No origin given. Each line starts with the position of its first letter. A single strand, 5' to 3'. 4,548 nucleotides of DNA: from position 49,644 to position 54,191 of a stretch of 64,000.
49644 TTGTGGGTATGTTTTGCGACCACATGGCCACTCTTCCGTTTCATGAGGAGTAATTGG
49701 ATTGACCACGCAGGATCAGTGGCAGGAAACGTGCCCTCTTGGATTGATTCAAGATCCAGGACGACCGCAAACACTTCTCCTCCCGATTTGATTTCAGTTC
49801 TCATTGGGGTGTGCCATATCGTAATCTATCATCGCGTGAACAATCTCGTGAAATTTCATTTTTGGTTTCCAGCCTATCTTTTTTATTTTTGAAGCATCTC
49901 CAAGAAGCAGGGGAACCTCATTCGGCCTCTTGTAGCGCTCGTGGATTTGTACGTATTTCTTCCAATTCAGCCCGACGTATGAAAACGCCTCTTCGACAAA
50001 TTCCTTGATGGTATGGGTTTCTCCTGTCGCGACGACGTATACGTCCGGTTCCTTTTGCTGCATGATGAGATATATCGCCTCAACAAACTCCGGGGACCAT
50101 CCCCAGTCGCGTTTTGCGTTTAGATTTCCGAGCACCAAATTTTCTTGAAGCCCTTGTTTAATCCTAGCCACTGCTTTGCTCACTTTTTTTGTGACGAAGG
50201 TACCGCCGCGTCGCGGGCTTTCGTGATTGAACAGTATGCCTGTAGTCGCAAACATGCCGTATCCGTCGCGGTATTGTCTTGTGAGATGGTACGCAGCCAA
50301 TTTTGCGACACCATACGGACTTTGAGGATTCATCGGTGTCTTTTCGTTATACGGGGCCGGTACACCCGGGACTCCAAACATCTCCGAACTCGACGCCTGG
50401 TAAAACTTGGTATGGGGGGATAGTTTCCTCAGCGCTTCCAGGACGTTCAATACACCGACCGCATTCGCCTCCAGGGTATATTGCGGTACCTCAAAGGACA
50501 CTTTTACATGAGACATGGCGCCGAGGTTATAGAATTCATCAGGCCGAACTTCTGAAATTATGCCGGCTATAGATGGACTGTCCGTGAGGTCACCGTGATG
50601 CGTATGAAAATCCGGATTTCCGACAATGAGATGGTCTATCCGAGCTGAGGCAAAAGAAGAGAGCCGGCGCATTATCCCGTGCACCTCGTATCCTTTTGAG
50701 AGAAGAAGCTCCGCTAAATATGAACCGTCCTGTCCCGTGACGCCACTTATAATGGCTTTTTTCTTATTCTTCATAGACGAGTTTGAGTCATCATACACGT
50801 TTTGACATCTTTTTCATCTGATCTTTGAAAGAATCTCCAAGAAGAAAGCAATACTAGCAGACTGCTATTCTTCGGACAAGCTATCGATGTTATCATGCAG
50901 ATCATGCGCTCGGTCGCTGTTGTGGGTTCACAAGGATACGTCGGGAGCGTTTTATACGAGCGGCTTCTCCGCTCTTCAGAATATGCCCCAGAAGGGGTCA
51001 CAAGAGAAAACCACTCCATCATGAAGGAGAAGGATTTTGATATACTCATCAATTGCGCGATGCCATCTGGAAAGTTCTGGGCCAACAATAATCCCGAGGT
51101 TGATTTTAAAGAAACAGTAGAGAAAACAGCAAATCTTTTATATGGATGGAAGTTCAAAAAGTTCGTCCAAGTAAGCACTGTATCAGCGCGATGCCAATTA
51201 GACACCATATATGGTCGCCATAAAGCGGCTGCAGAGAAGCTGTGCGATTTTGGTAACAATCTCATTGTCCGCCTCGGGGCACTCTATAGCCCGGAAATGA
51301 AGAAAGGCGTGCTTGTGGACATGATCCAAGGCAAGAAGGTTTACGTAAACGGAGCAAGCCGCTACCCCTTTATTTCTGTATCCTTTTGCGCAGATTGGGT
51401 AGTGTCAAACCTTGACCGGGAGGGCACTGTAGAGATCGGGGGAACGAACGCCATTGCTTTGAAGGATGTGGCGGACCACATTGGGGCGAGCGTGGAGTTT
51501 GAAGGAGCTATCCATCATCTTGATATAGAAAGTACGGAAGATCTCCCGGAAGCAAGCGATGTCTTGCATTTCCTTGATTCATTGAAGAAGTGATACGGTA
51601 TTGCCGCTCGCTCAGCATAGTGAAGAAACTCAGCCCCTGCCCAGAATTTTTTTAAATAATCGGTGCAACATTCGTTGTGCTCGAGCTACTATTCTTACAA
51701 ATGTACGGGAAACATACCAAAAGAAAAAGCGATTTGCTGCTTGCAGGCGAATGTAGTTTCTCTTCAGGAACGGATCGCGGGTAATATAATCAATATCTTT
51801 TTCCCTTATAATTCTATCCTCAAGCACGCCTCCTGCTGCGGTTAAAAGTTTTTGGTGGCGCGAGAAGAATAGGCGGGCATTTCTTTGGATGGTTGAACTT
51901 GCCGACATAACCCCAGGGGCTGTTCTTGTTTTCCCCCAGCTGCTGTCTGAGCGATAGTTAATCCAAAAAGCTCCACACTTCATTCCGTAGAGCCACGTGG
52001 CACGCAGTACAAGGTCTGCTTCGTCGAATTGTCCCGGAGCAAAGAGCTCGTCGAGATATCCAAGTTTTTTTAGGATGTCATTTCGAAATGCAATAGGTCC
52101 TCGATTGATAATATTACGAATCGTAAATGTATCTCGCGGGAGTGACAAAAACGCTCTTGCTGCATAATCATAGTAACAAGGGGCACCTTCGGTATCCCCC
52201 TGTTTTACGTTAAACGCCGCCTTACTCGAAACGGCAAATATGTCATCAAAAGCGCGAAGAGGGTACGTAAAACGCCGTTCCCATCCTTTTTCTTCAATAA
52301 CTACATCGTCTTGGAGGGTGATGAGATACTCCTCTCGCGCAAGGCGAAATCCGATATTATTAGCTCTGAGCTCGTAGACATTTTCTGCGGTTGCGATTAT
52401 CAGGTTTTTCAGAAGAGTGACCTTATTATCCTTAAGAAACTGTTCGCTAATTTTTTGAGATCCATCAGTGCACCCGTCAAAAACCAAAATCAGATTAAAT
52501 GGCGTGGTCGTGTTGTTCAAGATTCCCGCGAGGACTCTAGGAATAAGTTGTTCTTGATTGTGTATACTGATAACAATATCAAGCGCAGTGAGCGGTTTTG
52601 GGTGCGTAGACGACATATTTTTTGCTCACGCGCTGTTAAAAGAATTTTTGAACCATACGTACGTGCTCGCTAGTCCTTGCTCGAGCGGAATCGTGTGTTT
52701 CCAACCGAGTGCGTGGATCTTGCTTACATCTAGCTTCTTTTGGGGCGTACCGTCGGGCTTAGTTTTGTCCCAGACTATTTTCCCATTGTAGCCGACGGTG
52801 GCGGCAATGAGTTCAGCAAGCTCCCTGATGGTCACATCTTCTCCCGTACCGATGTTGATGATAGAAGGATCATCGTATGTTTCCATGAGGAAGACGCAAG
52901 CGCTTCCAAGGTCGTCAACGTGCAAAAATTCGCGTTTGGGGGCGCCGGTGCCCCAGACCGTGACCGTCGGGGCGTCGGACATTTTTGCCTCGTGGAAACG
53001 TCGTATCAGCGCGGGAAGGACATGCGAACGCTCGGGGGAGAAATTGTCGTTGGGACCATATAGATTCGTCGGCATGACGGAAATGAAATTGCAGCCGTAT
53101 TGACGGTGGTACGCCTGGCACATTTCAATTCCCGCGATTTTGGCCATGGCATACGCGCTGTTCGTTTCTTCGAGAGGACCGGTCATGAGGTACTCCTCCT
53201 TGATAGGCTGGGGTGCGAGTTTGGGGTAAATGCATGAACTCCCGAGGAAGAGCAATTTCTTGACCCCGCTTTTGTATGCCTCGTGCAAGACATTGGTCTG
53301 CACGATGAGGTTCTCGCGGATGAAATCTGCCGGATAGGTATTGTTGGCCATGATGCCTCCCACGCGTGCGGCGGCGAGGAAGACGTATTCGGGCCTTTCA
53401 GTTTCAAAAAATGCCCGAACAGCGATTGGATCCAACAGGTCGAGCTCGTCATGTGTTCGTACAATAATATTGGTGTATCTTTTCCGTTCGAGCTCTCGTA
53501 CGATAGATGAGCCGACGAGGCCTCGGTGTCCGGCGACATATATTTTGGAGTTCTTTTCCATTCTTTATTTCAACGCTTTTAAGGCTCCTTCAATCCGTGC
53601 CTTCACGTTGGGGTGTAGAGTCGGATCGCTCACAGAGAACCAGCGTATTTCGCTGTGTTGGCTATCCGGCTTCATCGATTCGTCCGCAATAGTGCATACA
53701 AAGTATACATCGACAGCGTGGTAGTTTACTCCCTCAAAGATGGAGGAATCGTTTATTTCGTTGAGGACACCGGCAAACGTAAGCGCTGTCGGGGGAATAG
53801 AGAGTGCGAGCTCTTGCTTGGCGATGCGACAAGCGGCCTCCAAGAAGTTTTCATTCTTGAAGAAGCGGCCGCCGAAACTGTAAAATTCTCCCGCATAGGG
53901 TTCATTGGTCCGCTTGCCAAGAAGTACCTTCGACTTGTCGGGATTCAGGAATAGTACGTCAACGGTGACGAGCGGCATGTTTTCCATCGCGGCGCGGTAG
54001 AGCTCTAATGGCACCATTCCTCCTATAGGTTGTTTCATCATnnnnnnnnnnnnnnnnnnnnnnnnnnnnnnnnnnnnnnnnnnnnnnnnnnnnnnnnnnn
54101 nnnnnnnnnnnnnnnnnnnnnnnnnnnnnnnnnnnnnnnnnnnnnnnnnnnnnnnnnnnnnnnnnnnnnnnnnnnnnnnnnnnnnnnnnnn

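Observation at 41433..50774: Two paralogous TylC3-type sugar C-methyltransferases and two FdtA-like cupins next to gmd: candidate pathway to a C-branched 6-deoxyhexose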

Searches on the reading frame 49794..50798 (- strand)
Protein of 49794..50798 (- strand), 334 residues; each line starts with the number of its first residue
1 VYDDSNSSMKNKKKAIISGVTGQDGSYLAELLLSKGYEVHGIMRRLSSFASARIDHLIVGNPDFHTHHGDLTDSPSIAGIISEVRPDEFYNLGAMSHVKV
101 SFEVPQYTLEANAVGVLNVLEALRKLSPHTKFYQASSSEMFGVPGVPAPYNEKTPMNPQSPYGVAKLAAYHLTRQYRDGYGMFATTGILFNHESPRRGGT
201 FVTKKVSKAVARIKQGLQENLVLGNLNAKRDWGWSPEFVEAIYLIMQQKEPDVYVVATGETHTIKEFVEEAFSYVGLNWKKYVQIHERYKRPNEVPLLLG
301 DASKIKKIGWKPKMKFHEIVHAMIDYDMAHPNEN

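Call 3: search_protein_families(library=pfam, proteins=[window:49794-50798:-])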
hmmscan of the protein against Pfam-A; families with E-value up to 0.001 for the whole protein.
window:49794-50798:- (334 aa): 4 families
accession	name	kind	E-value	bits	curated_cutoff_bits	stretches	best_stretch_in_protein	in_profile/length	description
PF16363.11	GDP_Man_Dehyd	-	4e-121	405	27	1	17-323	2-332/332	GDP-mannose 4,6 dehydratase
PF01370.27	Epimerase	-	1.2e-65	221.7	20.9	1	16-257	2-240/240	NAD dependent epimerase/dehydratase family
PF04321.23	RmlD_sub_bind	-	4.6e-10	39.5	27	1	15-189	3-152/287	RmlD substrate binding domain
PF02719.21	Polysacc_synt_2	-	0.00072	19.3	20.2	0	17-124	3-116/293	Polysaccharide biosynthesis protein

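Call 4: search_protein_families(library=ncbifam, proteins=[window:49794-50798:-])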
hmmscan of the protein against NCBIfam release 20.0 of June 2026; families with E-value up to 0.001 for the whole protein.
window:49794-50798:- (334 aa): 14 families
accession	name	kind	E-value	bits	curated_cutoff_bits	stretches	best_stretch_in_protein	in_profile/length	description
TIGR01472.1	gmd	equivalog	4.1e-126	420.8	415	1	13-329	1-340/342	GDP-mannose 4,6-dehydratase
TIGR01181.1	dTDP_gluc_dehyt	equivalog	6.8e-32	110.8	365.1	1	17-328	4-312/321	dTDP-glucose 4,6-dehydratase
TIGR04180.1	EDH_00030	hypoth_equivalog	4.3e-27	94.9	475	1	16-314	2-296/297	NAD-dependent 4,6-dehydratase LegB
TIGR02622.1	CDP_4_6_dhtase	equivalog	7.3e-22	78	278.45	1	11-326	3-329/352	CDP-glucose 4,6-dehydratase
TIGR01179.1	galE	equivalog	2.7e-21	75.8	262.3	2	16-178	3-161/332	UDP-glucose 4-epimerase GalE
NF007582.0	PRK10217.1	equivalog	5.6e-14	52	698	1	14-325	3-329/355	dTDP-glucose 4,6-dehydratase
NF007490.0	PRK10084.1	subfamily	2.5e-12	46.4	649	1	62-328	50-335/361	dTDP-glucose 4,6-dehydratase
NF043036.1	ErythonDh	equivalog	3.4e-11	42.9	325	1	14-177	2-165/321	D-erythronate dehydrogenase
NF007956.0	PRK10675.1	subfamily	1.1e-08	34.6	394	1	15-169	3-156/338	UDP-glucose 4-epimerase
NF047922.1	GDPFucSynFcl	equivalog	6.8e-08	32.3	500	1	159-323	131-297/308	GDP-L-fucose synthase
TIGR01214.1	rmlD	equivalog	9.5e-07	28.2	224.05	1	16-207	3-165/285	dTDP-4-dehydrorhamnose reductase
NF041015.1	UDPsulfquin_syn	equivalog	6e-05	22.2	575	0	63-148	67-155/384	UDP-sulfoquinovose synthase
TIGR03466.1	HpnA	hypoth_equivalog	0.00016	20.7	367.65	1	14-170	2-146/327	hopanoid-associated sugar epimerase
NF011728.1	PRK15181.1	equivalog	0.00064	18.8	760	0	89-185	94-188/348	Vi polysaccharide biosynthesis UDP-N-acetylglucosaminuronic acid C-4 epimerase TviC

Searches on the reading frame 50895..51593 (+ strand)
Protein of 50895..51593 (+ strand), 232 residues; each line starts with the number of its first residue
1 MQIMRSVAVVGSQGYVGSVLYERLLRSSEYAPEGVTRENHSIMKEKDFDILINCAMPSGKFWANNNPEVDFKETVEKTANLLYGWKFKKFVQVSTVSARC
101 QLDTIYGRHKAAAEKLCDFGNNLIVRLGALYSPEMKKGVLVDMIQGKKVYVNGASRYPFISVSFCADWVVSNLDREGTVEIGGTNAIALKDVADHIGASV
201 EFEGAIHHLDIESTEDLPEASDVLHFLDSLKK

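Call 8: search_protein_families(library=pfam, proteins=[window:50895-51593:+], max_evalue=1)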
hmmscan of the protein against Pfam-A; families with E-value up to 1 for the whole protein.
window:50895-51593:+ (232 aa): 2 families
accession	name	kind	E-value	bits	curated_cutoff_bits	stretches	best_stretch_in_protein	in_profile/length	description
PF01370.27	Epimerase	-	1.5e-08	34.8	20.9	1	8-167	2-219/240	NAD dependent epimerase/dehydratase family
PF01118.30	Semialdhyde_dh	-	0.029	15.2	26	1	7-31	2-26/121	Semialdehyde dehydrogenase, NAD binding domain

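Call 23: search_protein_families(library=ncbifam, proteins=[window:50895-51593:+], max_evalue=0.001)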
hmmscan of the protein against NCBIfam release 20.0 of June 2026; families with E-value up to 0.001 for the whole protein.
window:50895-51593:+ (232 aa): 0 families

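Call 48: search_solved_structures(query=window:50895-51593:+, max_evalue=1)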
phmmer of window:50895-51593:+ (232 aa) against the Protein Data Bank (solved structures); distinct sequences matched with E-value up to 1: 0.

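Call 78: search_solved_structures(query=A3, max_evalue=10)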
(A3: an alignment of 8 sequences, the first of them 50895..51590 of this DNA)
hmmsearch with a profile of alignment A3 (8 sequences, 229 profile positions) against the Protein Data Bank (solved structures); distinct sequences matched with E-value up to 10: 30.
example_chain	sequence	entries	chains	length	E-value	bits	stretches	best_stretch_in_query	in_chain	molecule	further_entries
6zl6_A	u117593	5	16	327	1e-07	35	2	52-193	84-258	Epimerase domain-containing protein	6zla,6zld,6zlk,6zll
3ehe_A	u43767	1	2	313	3.1e-07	33.5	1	51-197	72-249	UDP-glucose 4-epimerase (GalE-1)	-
6zlj_A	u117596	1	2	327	6.9e-07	32.3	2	52-193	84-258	Epimerase domain-containing protein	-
8rdg_A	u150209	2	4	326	5.2e-06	29.5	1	53-199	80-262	SDR family NAD(P)-dependent oxidoreductase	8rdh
8rdi_A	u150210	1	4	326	3.6e-05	26.7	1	53-199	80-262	SDR family NAD(P)-dependent oxidoreductase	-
3aw9_A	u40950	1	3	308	0.00092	22.1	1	2-199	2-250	NAD-dependent epimerase/dehydratase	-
2ggs_A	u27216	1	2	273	0.0013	21.7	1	101-206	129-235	273aa long hypothetical dTDP-4-dehydrorhamnose reductase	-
3icp_A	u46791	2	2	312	0.0015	21.4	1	45-199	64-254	NAD-dependent epimerase/dehydratase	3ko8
9g83_P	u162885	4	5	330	0.0036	20.2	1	43-193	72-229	NAD-dependent epimerase/dehydratase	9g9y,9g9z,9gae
3sc6_A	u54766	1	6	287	0.0088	18.9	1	37-130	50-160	dTDP-4-dehydrorhamnose reductase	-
5xtb_J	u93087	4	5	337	0.013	18.4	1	55-130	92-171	NADH dehydrogenase [ubiquinone] 1 alpha subcomplex subunit 9, mitochondrial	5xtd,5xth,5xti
9ti4_J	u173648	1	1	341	0.013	18.4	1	55-130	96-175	NADH dehydrogenase [ubiquinone] 1 alpha subcomplex subunit 9, mitochondrial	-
9cwt_J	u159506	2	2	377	0.015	18.1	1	55-130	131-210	NADH dehydrogenase [ubiquinone] 1 alpha subcomplex subunit 9, mitochondrial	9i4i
8gyn_A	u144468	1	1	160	0.16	14.8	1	102-171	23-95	Tumor necrosis factor alpha-induced protein 8-like protein 1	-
2zkl_A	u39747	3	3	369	0.17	14.7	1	2-129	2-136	Capsular polysaccharide synthesis enzyme Cap5F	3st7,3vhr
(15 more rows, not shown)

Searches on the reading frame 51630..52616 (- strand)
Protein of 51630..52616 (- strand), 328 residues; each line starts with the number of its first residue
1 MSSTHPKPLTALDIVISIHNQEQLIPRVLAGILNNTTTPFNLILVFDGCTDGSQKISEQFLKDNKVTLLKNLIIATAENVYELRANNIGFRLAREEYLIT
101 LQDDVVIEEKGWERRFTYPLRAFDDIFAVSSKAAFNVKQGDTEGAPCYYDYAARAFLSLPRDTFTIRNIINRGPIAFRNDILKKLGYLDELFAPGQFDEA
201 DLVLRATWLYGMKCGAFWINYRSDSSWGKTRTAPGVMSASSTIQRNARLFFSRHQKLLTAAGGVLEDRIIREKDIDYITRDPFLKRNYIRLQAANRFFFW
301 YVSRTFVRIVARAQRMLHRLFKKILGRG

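Call 8: search_protein_families(library=pfam, proteins=[window:51630-52616:-], max_evalue=1)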
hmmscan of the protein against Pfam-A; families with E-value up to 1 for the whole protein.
window:51630-52616:- (328 aa): 1 family
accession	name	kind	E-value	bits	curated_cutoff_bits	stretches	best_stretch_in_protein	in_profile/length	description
PF00535.33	Glycos_transf_2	-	1.2e-13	51.8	23.3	1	14-117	2-101/168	Glycosyl transferase family 2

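Call 87: search_protein_families(library=ncbifam, proteins=[window:51630-52616:-], max_evalue=0.001)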
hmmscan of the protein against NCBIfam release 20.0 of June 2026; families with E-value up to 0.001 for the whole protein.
window:51630-52616:- (328 aa): 5 families
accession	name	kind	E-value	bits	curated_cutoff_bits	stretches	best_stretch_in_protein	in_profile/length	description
NF007482.0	PRK10073.1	equivalog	7.3e-09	35.1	423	1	10-114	6-105/334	glycosyltransferase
NF041875.1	EPS_EpsD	equivalog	7.5e-06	25.6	370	1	12-109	1-94/325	exopolysaccharide biosynthesis glycosyltransferase EpsD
TIGR03937.1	PgaC_IcaA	equivalog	2e-05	23.8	422.3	1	11-111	46-142/407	poly-beta-1,6-N-acetyl-D-glucosamine synthase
NF041394.1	GtaseAglG_Halo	equivalog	0.00012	21.5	440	1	29-190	22-176/304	glucosyl-dolichyl phosphate glucuronosyltransferase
TIGR03965.1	mycofact_glyco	equivalog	0.00064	18.7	280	0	9-116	73-175/467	mycofactocin biosynthesis glycosyltransferase MftF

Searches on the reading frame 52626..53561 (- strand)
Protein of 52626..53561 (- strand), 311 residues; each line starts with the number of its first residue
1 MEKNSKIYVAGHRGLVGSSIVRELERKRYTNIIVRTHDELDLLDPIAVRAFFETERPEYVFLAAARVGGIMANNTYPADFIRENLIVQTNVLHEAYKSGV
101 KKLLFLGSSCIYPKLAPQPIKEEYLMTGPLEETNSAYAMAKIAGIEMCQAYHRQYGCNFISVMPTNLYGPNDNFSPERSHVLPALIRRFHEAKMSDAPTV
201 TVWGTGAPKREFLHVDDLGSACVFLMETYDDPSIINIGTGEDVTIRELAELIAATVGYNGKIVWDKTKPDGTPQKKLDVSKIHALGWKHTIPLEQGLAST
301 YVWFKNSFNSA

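Call 8: search_protein_families(library=pfam, proteins=[window:52626-53561:-], max_evalue=1)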
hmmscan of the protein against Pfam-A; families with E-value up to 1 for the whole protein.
window:52626-53561:- (311 aa): 4 families
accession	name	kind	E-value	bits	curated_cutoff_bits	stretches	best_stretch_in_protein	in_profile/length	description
PF01370.27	Epimerase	-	3.4e-69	233.3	20.9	1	7-238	1-240/240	NAD dependent epimerase/dehydratase family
PF16363.11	GDP_Man_Dehyd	-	1.6e-21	77.6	27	1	39-298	58-330/332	GDP-mannose 4,6 dehydratase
PF04321.23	RmlD_sub_bind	-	1.7e-05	24.5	27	1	6-72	2-67/287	RmlD substrate binding domain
PF02719.21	Polysacc_synt_2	-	0.00014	21.6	20.2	1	44-106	65-126/293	Polysaccharide biosynthesis protein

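Call 23: search_protein_families(library=ncbifam, proteins=[window:52626-53561:-], max_evalue=0.001)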
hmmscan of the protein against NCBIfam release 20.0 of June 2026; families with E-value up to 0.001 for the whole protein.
window:52626-53561:- (311 aa): 13 families
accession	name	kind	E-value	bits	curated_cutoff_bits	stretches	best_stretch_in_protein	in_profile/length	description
NF047922.1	GDPFucSynFcl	equivalog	1.7e-149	497.4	500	1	4-306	2-303/308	GDP-L-fucose synthase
TIGR01181.1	dTDP_gluc_dehyt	equivalog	3.3e-23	82.3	365.1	1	44-306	61-313/321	dTDP-glucose 4,6-dehydratase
TIGR01179.1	galE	equivalog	5.5e-19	68.2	262.3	1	38-307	52-328/332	UDP-glucose 4-epimerase GalE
TIGR04180.1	EDH_00030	hypoth_equivalog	1.9e-17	63.3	475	1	56-268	70-268/297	NAD-dependent 4,6-dehydratase LegB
NF007490.0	PRK10084.1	subfamily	1.1e-10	41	649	1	133-306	163-336/361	dTDP-glucose 4,6-dehydratase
TIGR02197.1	heptose_epim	equivalog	6.2e-10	38.7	274.6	1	7-264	1-268/316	ADP-glyceromanno-heptose 6-epimerase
NF007582.0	PRK10217.1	equivalog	7e-07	28.7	698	1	39-304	57-331/355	dTDP-glucose 4,6-dehydratase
NF008872.0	PRK11908.1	equivalog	1.9e-05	23.9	294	1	92-254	103-269/349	bifunctional UDP-4-keto-pentose/UDP-xylose synthase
TIGR03466.1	HpnA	hypoth_equivalog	2.2e-05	23.5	367.65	1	7-173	3-176/327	hopanoid-associated sugar epimerase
NF008360.0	PRK11150.1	equivalog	4.2e-05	22.9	452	0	135-253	138-251/310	ADP-glyceromanno-heptose 6-epimerase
TIGR01214.1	rmlD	equivalog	9e-05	21.7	224.05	1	6-100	1-93/285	dTDP-4-dehydrorhamnose reductase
NF011728.1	PRK15181.1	equivalog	0.00014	21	760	1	69-255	102-281/348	Vi polysaccharide biosynthesis UDP-N-acetylglucosaminuronic acid C-4 epimerase TviC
NF005998.1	PRK08125.1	equivalog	0.0008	17.9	777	0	101-255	425-584/649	bifunctional UDP-4-amino-4-deoxy-L-arabinose formyltransferase/UDP-glucuronic acid oxidase ArnA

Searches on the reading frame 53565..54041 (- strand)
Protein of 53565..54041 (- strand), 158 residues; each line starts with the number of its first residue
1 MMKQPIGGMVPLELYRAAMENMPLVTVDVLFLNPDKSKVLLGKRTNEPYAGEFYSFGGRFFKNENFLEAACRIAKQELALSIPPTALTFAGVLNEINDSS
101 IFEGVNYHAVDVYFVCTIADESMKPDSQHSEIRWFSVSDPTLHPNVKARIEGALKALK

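Call 8: search_protein_families(library=pfam, proteins=[window:53565-54041:-], max_evalue=1)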
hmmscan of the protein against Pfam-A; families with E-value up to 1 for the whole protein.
window:53565-54041:- (158 aa): 1 family
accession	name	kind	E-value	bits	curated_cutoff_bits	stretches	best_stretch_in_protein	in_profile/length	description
PF00293.34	NUDIX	-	2.6e-12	47.3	21.1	1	23-146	2-123/134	NUDIX domain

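Call 23: search_protein_families(library=ncbifam, proteins=[window:53565-54041:-], max_evalue=0.001)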
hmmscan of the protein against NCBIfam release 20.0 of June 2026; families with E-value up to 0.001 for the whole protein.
window:53565-54041:- (158 aa): 2 families
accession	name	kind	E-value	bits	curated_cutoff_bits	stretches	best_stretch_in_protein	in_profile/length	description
NF011963.0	PRK15434.1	subfamily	1.2e-18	67.3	146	1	15-139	8-133/159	GDP-mannose mannosyl hydrolase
NF001308.0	PRK00254.1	equivalog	7.3e-05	21.2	1216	1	20-121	510-607/720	ATP-dependent DNA helicase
